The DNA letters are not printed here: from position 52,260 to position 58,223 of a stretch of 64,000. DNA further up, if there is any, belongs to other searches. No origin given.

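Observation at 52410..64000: Unnamed ~210-aa N-terminal module present three times in 12 kb, each time wired to a different C-terminal fate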

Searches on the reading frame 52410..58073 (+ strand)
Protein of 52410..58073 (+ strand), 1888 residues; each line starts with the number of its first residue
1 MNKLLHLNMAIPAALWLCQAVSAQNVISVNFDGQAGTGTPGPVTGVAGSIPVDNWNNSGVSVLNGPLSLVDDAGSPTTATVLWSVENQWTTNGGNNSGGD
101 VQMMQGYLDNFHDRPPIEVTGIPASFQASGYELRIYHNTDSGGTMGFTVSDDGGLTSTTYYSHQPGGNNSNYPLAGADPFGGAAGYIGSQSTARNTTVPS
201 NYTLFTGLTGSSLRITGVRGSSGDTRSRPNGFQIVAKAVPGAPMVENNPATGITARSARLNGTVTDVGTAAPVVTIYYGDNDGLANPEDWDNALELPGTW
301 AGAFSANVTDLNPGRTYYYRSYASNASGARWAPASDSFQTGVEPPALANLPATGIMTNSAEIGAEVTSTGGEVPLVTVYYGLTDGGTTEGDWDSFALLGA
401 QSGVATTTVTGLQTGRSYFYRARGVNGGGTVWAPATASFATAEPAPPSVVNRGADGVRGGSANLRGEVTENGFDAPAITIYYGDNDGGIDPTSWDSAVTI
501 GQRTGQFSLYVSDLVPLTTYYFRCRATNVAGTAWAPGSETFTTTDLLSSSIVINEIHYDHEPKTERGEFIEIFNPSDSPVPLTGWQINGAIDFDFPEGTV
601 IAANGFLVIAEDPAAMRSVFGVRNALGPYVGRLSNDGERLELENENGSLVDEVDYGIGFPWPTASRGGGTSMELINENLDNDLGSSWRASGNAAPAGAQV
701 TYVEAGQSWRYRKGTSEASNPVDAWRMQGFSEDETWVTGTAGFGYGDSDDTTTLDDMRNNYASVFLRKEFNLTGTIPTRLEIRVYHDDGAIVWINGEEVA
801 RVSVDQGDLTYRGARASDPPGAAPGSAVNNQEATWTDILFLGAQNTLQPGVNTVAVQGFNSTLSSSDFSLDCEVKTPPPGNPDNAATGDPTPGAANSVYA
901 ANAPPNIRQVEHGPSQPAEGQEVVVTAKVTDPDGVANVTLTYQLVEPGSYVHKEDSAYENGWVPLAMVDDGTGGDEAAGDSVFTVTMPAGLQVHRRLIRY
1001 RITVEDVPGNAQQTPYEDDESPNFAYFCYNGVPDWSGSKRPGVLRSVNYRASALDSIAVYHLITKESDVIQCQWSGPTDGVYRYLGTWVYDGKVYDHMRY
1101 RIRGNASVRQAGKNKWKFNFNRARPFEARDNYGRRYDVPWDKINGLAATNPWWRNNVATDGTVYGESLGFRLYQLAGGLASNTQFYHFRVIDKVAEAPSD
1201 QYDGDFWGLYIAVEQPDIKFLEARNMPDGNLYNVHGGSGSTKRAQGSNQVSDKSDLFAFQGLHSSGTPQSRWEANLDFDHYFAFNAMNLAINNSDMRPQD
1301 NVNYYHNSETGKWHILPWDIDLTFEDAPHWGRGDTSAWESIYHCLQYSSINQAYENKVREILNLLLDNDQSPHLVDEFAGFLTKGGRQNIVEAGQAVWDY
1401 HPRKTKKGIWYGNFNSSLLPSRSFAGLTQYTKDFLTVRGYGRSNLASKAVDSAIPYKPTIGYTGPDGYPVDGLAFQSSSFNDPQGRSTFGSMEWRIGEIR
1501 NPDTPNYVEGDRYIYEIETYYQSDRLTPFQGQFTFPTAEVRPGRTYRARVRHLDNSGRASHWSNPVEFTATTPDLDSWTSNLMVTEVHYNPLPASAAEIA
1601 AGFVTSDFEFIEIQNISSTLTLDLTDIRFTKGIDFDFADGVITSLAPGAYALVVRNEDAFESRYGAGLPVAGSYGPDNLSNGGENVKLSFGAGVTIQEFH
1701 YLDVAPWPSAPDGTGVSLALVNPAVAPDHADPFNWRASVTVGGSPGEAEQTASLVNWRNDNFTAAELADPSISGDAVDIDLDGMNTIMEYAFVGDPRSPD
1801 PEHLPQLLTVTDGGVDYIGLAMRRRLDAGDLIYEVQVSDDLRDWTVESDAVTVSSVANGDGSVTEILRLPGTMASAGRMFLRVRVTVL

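Call 6: search_protein_families(library=pfam, proteins=[window:52410-58073:+], max_evalue=1)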
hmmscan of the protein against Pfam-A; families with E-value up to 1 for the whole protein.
window:52410-58073:+ (1888 aa): 8 families
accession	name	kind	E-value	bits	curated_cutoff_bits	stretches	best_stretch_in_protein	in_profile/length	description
PF00932.25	LTD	-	4.8e-28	98.1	34.3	2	549-656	6-108/109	Lamin Tail Domain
PF08757.17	CotH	-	3.1e-21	76.7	23.8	1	1101-1383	2-285/322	CotH kinase protein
PF00041.27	fn3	-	2.3e-10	41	25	1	289-330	41-75/84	Fibronectin type III domain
PF16656.11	Pur_ac_phosph_N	-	9.6e-07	29.7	30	2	304-332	61-86/93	Purple acid Phosphatase, N-terminal domain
PF16655.11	PhoD_N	-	7.4e-06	26.9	30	0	303-325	58-80/90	PhoD-like phosphatase, N-terminal domain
PF25788.1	Ig_Rha78A_N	-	0.00011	22.8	27.4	1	1534-1570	65-101/105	Rha78A-like, N-terminal immunoglobulin domain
PF25059.1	FN3_DSCAM-DSCAML_C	-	0.0052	17.5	39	1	504-544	42-80/89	DSCAM/DSCAML C-terminal Fn3-like domain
PF05946.17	TcpA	-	0.012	16.1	25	1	1607-1663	59-114/130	Toxin-coregulated pilus subunit TcpA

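Call 7: search_protein_families(library=ncbifam, proteins=[window:52410-58073:+], max_evalue=1)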
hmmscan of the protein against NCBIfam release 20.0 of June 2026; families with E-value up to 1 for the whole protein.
window:52410-58073:+ (1888 aa): 2 families
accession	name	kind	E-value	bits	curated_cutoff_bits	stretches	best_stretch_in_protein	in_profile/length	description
NF041940.1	choice_anch_X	domain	4e-06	26.5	25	1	965-987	1-23/37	choice-of-anchor X domain-containing protein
TIGR03503.1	TIGR03503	hypoth_equivalog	0.18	10.7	305.6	1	966-988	156-178/374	TIGR03503 family protein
